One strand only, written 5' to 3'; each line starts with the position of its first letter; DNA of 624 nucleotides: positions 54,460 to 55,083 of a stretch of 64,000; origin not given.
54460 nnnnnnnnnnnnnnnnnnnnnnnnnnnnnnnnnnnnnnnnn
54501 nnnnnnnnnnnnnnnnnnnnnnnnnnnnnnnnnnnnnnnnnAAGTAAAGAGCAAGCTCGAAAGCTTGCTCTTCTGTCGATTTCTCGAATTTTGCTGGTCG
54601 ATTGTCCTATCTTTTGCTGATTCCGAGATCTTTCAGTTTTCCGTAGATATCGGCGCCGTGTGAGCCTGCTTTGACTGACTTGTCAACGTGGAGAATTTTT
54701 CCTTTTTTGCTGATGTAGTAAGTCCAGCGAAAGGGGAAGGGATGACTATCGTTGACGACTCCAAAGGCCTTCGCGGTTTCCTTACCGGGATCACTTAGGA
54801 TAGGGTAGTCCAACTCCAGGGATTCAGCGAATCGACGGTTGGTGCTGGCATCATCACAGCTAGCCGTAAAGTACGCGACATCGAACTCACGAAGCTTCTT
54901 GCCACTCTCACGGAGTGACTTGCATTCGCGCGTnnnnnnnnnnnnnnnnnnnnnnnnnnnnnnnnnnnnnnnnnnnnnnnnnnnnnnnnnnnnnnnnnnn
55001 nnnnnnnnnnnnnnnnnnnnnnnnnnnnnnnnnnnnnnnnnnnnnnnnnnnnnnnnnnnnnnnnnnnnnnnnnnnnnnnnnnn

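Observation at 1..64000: Window-wide gene decay: about half the sequence is gene remnants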

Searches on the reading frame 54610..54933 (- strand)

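Call 54: search_protein_families(library=ncbifam, max_evalue=0.00001, proteins=[window:54610-54933:-])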
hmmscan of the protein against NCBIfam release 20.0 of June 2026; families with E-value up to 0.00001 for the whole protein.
window:54610-54933:- (108 aa): 2 families
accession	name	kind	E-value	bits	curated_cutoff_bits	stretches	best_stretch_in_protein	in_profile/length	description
NF006960.0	PRK09437.1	equivalog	2.2e-07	30.9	140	1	3-95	49-147/156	thioredoxin-dependent thiol peroxidase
NF053650.1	PerredPrxQDein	equivalog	9.4e-07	28.9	260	1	1-97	38-139/148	thioredoxin-dependent peroxiredoxin PrxQ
